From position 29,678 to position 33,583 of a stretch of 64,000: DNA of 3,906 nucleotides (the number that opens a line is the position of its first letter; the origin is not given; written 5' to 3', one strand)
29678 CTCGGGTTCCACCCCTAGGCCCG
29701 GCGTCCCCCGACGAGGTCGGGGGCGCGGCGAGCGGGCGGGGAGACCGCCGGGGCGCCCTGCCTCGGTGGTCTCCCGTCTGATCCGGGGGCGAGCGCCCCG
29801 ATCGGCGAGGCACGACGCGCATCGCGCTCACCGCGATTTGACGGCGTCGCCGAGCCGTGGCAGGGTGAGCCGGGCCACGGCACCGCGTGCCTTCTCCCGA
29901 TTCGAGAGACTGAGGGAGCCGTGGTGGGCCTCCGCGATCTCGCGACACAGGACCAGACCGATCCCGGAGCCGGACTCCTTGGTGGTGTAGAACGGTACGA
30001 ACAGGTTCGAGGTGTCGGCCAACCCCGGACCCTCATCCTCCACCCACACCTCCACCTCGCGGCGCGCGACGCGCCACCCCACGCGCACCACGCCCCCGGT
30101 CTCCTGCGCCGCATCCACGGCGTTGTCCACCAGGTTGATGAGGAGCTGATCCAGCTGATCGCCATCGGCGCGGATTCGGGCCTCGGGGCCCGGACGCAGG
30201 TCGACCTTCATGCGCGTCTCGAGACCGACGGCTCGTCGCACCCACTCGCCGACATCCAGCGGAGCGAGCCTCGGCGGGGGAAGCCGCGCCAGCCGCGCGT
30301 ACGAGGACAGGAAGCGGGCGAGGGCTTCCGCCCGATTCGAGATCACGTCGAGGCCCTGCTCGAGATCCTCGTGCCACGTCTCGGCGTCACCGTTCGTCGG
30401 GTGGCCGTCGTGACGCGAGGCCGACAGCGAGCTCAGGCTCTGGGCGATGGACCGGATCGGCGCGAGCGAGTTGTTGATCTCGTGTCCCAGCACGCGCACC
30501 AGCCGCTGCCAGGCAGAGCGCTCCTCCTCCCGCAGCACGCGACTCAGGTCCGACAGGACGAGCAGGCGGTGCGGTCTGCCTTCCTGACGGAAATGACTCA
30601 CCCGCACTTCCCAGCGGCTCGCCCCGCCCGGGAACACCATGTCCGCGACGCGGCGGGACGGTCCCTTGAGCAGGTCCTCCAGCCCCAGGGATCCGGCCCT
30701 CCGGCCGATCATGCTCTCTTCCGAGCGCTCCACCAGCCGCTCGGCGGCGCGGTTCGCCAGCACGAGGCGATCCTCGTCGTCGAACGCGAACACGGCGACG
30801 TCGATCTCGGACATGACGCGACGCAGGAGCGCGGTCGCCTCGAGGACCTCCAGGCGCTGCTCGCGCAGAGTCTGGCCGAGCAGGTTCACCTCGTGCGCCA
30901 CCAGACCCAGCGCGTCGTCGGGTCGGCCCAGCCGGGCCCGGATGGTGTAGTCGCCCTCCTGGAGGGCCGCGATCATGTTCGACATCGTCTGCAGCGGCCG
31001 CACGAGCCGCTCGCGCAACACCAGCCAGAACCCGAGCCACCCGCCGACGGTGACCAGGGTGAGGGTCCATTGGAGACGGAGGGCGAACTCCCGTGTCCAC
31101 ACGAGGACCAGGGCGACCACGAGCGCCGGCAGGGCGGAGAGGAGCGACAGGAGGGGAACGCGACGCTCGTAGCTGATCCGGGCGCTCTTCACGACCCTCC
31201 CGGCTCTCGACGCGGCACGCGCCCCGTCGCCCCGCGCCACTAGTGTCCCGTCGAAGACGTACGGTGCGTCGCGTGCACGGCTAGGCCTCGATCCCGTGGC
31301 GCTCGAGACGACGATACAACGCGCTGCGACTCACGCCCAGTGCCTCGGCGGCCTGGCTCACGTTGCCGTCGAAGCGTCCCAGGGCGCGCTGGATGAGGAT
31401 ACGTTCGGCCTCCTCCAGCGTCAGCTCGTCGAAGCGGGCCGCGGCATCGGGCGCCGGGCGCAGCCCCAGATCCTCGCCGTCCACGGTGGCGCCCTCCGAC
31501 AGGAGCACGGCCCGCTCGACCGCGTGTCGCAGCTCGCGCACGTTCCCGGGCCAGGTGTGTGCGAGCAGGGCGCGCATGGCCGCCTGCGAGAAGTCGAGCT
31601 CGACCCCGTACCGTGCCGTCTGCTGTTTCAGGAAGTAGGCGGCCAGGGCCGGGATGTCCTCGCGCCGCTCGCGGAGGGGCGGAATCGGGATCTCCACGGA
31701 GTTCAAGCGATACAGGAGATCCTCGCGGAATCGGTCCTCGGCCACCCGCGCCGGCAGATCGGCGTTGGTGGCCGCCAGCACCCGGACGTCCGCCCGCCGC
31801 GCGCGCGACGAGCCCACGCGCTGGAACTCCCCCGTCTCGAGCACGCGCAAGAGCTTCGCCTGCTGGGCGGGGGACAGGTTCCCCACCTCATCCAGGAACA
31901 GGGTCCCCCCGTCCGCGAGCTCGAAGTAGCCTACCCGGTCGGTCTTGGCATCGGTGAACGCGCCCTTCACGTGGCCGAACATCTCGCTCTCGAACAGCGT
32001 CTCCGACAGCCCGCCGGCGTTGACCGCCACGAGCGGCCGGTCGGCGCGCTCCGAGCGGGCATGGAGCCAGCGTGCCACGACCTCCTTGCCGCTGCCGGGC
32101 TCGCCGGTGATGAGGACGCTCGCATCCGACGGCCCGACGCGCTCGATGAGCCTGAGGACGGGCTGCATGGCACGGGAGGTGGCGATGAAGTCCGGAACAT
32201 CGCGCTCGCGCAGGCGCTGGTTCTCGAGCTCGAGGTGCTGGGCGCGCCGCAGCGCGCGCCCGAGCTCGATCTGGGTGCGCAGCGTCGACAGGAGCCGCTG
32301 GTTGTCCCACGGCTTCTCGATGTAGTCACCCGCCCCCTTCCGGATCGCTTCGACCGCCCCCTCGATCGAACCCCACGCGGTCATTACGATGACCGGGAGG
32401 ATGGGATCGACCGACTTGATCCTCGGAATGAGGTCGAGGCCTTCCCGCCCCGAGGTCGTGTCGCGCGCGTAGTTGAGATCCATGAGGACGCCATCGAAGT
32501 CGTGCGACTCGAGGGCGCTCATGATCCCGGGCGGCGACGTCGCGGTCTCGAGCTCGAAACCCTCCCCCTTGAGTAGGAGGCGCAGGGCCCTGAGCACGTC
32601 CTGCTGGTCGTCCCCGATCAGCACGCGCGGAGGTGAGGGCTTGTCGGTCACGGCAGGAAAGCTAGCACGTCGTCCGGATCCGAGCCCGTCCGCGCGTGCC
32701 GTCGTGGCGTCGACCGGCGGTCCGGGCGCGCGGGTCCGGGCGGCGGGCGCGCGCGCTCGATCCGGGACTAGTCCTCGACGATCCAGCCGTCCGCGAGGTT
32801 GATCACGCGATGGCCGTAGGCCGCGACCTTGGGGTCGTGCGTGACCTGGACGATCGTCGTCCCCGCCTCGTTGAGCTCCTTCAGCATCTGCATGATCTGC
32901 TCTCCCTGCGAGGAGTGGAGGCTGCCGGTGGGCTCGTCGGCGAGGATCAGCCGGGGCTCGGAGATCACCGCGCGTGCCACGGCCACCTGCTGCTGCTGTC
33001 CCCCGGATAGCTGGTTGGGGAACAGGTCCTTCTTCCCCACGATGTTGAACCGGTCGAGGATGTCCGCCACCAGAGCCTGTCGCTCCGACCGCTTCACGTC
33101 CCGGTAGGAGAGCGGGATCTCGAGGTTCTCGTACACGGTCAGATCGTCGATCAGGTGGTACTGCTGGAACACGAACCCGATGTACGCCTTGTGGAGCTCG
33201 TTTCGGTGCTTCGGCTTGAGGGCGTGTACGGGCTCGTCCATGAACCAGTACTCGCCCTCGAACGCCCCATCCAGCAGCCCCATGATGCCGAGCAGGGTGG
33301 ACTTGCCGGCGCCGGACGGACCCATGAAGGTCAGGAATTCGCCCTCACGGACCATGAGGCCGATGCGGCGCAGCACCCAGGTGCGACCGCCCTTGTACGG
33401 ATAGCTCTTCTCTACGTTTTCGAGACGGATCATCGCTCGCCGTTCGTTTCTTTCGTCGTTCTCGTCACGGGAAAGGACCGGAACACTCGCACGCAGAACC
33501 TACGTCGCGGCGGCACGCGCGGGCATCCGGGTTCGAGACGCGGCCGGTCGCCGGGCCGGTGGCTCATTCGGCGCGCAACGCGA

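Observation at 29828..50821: A ~21-kb same-strand cluster joins a sigma54 promoter, one HlyD adaptor, two ABC ATPases, six tandem duplicated MacB-type permeases and an NtrC/NtrB-type two-component system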

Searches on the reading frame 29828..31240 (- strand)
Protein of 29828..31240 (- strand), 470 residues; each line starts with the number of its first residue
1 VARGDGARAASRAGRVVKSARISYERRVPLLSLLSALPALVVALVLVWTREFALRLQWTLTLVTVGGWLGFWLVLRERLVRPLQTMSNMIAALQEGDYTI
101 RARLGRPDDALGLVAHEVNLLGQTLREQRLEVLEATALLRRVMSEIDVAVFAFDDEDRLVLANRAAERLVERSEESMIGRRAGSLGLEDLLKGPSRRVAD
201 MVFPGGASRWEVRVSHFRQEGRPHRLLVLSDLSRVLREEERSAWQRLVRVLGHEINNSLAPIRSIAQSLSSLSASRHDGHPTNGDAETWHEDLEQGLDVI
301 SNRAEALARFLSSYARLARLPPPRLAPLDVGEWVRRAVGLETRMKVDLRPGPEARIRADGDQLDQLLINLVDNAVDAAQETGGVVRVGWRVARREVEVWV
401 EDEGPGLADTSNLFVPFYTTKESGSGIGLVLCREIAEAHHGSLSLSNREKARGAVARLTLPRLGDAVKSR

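Call 8: search_protein_families(library=pfam, proteins=[window:29828-31240:-], max_evalue=0.001)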
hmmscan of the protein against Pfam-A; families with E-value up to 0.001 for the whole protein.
window:29828-31240:- (470 aa): 6 families
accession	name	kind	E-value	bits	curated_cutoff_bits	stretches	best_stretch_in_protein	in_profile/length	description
PF02518.31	HATPase_c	-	2.9e-19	70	26.4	1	359-462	2-109/111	Histidine kinase-, DNA gyrase B-, and HSP90-like ATPase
PF00672.30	HAMP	-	5.5e-05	23.8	25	0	77-127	4-53/53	HAMP domain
PF13188.13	PAS_8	-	0.00016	21.9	21.8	1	138-182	2-47/65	PAS domain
PF00989.32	PAS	-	0.00036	20.9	22.6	0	138-180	2-44/113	PAS fold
PF13581.12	HATPase_c_2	-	0.00053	20.4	27.4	0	372-439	41-112/127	Histidine kinase-like ATPase domain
PF08448.16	PAS_4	-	0.00058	20.5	23.1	0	146-224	4-81/110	PAS fold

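Call 48: search_protein_families(library=ncbifam, proteins=[window:29828-31240:-], max_evalue=0.00001)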
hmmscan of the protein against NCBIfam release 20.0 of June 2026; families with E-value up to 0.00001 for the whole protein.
window:29828-31240:- (470 aa): 58 families (the best 25 are shown)
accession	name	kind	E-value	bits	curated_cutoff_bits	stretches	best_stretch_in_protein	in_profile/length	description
NF008468.0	PRK11360.1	equivalog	6.3e-32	110.7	646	1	234-462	386-608/616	two-component system sensor histidine kinase AtoS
NF007688.0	PRK10364.1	equivalog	4.5e-22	78.4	479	1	233-462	229-451/460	two-component system sensor histidine kinase ZraS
NF046044.1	PnpS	equivalog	4.8e-22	78.5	400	2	343-460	266-389/390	two-component system histidine kinase PnpS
NF033092.0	HK_WalK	equivalog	1.2e-21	77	725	2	354-461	480-593/594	cell wall metabolism sensor histidine kinase WalK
NF041777.1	sens_FixL_Rhizob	equivalog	2.4e-20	72.6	850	1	345-461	362-480/485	sensor protein FixL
TIGR02916.1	PEP_his_kin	equivalog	2.1e-18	66.3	300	1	341-461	560-679/679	XrtA/PEP-CTERM system histidine kinase PrsK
NF008312.0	PRK11100.1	equivalog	6.1e-18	64.9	356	1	341-462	348-474/477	two-component system sensor histidine kinase CreC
NF012163.2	BaeS_SmeS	equivalog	2.1e-16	59.9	500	1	353-445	342-442/457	sensor histidine kinase efflux regulator BaeS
NF052574.1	HisKinEspCMyxo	equivalog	4.1e-16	58.3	1200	1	140-462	291-637/785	serine histidine kinase EspC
NF008293.1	PRK11073.1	equivalog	8.2e-16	58.2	240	1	332-445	204-332/349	nitrogen regulation protein NR(II)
NF053867.1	SprKinKinDBac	equivalog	1.3e-15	56.8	775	1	353-462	388-497/500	sporulation kinase KinD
NF047794.1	HisKinPtgB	equivalog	1.4e-15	56.6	1000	1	284-447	474-641/656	two-component system sensor histidine kinase PgtB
TIGR02966.1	phoR_proteo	equivalog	5.6e-15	55.2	334.2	1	138-448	7-322/333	phosphate regulon sensor histidine kinase PhoR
NF011874.0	PRK15347.1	equivalog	1.5e-14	53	852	1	357-461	508-613/921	two component system sensor kinase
NF040750.1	tetrathio_HK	equivalog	1.6e-14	53.3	750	1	252-453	346-546/555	tetrathionate respiration histidine kinase TtrS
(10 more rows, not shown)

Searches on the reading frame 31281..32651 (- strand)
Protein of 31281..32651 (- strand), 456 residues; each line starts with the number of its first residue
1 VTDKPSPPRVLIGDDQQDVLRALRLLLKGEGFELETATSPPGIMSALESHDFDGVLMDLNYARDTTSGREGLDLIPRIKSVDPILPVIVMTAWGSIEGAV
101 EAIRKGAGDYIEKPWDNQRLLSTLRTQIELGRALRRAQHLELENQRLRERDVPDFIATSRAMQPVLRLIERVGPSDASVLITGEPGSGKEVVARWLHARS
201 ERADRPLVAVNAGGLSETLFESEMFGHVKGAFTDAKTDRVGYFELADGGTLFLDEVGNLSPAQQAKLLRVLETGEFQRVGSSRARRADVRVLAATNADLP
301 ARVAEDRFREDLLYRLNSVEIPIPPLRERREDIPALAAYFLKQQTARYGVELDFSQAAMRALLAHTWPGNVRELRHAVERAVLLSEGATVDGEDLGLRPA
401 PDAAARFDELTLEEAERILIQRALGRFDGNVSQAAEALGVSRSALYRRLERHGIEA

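Call 7: search_protein_families(library=pfam, proteins=[window:31281-32651:-], max_evalue=0.001)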
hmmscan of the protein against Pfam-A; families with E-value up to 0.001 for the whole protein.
window:31281-32651:- (456 aa): 11 families
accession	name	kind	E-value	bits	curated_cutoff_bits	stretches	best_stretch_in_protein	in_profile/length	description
PF00158.32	Sigma54_activat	-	5.7e-64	215.3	20.2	1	156-321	2-167/168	Sigma-54 interaction domain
PF25601.1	AAA_lid_14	-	5.6e-24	84.2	27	1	327-396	1-71/87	AAA+ ATPase lid domain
PF14532.12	Sigma54_activ_2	-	1.9e-20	74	25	1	157-326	2-138/138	Sigma-54 interaction domain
PF00072.30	Response_reg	-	4e-20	72.5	30.2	1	10-124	1-110/111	Response regulator receiver domain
PF02954.25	HTH_8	-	3.1e-14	52.8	22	1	411-451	1-41/42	Bacterial regulatory protein, Fis family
PF07728.20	AAA_5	-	4.7e-08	33.6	22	1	179-297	2-123/139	AAA domain (dynein-related subfamily)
PF00004.35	AAA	-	2.7e-07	31.5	21.2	1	179-300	1-115/131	ATPase family associated with various cellular activities (AAA)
PF18024.7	HTH_50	-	4.6e-05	23.5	27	1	412-454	8-49/50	Helix-turn-helix domain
PF13556.12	HTH_30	-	0.00015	21.9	27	1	426-451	10-35/59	PucR C-terminal helix-turn-helix domain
PF13384.12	HTH_23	-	0.00025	21.2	24.6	1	412-453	2-45/50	Homeodomain-like domain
PF01078.27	Mg_chelatase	-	0.0006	19.7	20.3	0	239-297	98-158/207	Magnesium chelatase, subunit ChlI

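Call 9: search_protein_families(library=ncbifam, proteins=[window:31281-32651:-], max_evalue=0.00001)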
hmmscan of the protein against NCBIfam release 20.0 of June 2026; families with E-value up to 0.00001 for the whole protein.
window:31281-32651:- (456 aa): 57 families (the best 25 are shown)
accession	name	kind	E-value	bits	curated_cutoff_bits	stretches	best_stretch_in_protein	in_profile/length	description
TIGR02915.1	PEP_resp_reg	equivalog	2.1e-110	369.6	502.6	1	11-454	2-444/445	PEP-CTERM-box response regulator transcription factor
TIGR01818.1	ntrC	equivalog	1.4e-107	360.4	558.6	1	10-395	1-377/463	nitrogen regulation protein NR(I)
NF008469.0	PRK11361.1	equivalog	1.6e-107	360.1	714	1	9-455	6-457/461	acetoacetate metabolism transcriptional regulator AtoC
NF051870.1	NAssimRespRegNtrX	equivalog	3.6e-103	345.9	600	1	10-454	4-452/452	nitrogen assimilation response regulator NtrX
NF007689.0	PRK10365.1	equivalog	1.3e-102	343.9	760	1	10-451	8-441/441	sigma-54-dependent response regulator transcription factor ZraR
NF041946.1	LuxO_transreg_Vib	equivalog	1.6e-99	333.8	800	1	26-392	15-373/463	quorum-sensing sigma-54 dependent transcriptional regulator LuxO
NF003451.0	PRK05022.1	equivalog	1.8e-97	327.2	476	1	135-455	170-511/512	nitric oxide reductase transcriptional regulator NorR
TIGR01817.1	nifA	equivalog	2.7e-94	316.9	528.85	1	137-397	180-440/534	nif-specific transcriptional activator NifA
NF011695.0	PRK15115.1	equivalog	2.2e-92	310.2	763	1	7-456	6-440/445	two-component system response regulator GlrR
NF008176.1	PRK10923.1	equivalog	4.1e-91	305.9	620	1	10-389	6-375/469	nitrogen regulation protein NR(I)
NF049963.1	RespRegFlgRCampy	domain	1.2e-89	301.2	750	1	70-451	55-426/429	fla regulon two-component system response regulator FlgR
NF038308.1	RNA_repair_RtcR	equivalog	4e-89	299.9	650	1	100-395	127-432/530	RNA repair transcriptional activator RtcR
NF050807.1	TransRegFlbDCaul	equivalog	3.7e-87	293.1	750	1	151-403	116-369/454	sigma-54-dependent transcriptional regulator FlbD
NF041552.1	TF_PrdR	equivalog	1.5e-84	284.4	795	1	127-451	241-575/577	sigma-54 dependent transcriptional regulator PrdR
TIGR02974.1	phageshock_pspF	equivalog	1.9e-80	270.6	443.55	1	156-387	2-235/336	phage shock protein operon transcriptional activator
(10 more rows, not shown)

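Call 16: find_encoding_contigs(protein=window:31281-32651:-, flank=10000, max_places=6)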
Protein window:31281-32651:- (456 aa): 2 contigs read that carry it; 1 place shown.
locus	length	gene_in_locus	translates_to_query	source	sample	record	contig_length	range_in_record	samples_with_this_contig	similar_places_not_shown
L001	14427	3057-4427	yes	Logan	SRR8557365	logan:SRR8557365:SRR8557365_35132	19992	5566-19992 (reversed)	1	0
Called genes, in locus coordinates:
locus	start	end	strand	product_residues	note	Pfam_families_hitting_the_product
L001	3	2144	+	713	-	?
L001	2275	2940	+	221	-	PF00005:ABC_tran, PF13304:AAA_21 (faint)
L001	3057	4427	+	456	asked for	PF00072:Response_reg, PF00158:Sigma54_activat, PF14532:Sigma54_activ_2, PF00004:AAA (weak), PF07728:AAA_5, PF25601:AAA_lid_14, PF02954:HTH_8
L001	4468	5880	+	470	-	PF02518:HATPase_c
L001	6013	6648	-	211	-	PF13505:OMP_b-brl, PF13568:OMP_b-brl_2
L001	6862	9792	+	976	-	PF26550:Tricorn_2nd (faint), PF00326:Peptidase_S9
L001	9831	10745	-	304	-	PF00990:GGDEF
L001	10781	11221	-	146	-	PF00072:Response_reg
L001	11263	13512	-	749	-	PF00072:Response_reg, PF13188:PAS_8 (faint), PF00989:PAS, PF08448:PAS_4 (faint), PF13426:PAS_9, PF00990:GGDEF, PF00563:EAL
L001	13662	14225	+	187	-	PF04542:Sigma70_r2, PF08281:Sigma70_r4_2, PF04545:Sigma70_r4 (faint)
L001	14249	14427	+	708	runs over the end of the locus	PF13490:zf-HC2 (weak)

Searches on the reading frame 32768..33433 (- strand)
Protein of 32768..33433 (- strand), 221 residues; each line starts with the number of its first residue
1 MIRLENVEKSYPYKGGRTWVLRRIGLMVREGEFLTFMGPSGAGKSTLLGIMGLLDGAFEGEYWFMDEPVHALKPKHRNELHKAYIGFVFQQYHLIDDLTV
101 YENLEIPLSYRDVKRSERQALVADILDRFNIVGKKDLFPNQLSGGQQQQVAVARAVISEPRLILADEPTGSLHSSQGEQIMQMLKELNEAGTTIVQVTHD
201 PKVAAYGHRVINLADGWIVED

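Call 7: search_protein_families(library=pfam, proteins=[window:32768-33433:-], max_evalue=0.001)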
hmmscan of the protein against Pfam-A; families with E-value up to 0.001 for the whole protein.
window:32768-33433:- (221 aa): 2 families
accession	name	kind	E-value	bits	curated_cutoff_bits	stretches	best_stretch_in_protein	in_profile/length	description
PF00005.33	ABC_tran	-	1e-27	97.8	25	1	21-169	1-136/137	ABC transporter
PF13304.12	AAA_21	-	7.7e-07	29.9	27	0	135-203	231-302/304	AAA domain, putative AbiEii toxin, Type IV TA system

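Call 9: search_protein_families(library=ncbifam, proteins=[window:32768-33433:-], max_evalue=0.00001)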
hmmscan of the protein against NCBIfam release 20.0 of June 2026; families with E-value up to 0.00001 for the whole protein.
window:32768-33433:- (221 aa): 179 families (the best 25 are shown)
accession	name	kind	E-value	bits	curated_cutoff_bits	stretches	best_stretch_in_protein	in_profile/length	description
NF038007.1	ABC_ATP_DarD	equivalog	1.6e-70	237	375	1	1-216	1-216/218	darobactin export ABC transporter ATP-binding protein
NF007826.0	PRK10535.1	equivalog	1.6e-60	205.1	966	1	2-221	5-224/648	macrolide ABC transporter ATP-binding protein/permease MacB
TIGR03608.1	L_ocin_972_ABC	subfamily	5e-59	199.2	254.85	1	5-213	2-206/206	putative bacteriocin export ABC transporter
TIGR02673.1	FtsE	equivalog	1.7e-55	188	264.85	1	1-216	1-213/214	cell division ATP-binding protein FtsE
TIGR02211.1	LolD_lipo_ex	equivalog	4.7e-52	176.7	307.75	1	1-219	1-220/221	lipoprotein-releasing ABC transporter ATP-binding protein LolD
TIGR02982.1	heterocyst_DevA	subfamily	3.7e-49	167.3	295.8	1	2-218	2-219/220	ABC exporter ATP-binding subunit, DevA family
NF007879.0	PRK10584.1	equivalog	7e-47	160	336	1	17-220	22-226/228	putative ABC transporter ATP-binding protein YbbA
NF008639.0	PRK11629.1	equivalog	1.2e-44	152.5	360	1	4-218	9-224/234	lipoprotein-releasing ABC transporter ATP-binding protein LolD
TIGR02315.1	ABC_phnC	equivalog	2.2e-44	151.7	266.1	1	1-219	1-225/243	phosphonate ABC transporter ATP-binding protein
NF008338.0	PRK11124.1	equivalog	1.7e-43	148.9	369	1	2-220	3-221/242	arginine ABC transporter ATP-binding protein ArtP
TIGR03265.1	PhnT2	equivalog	5.4e-43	147.6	457.7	1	3-204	6-198/353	putative 2-aminoethylphosphonate ABC transporter ATP-binding protein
NF040933.2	ABC_arch_GlcV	equivalog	8.6e-42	143.3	450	1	2-202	3-203/357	glucose ABC transporter ATP-binding protein GlcV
NF007027.0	PRK09493.1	equivalog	3e-40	138.1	379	1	1-221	1-217/240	glutamine ABC transporter ATP-binding protein GlnQ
NF043075.1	MMSYN1_0197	equivalog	1.9e-39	135.6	550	1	1-218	2-211/341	spermidine/putrescine ABC transporter ATP-binding protein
NF006987.0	PRK09452.1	equivalog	4.5e-39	134.2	482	1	1-218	17-226/378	spermidine/putrescine ABC transporter ATP-binding protein PotA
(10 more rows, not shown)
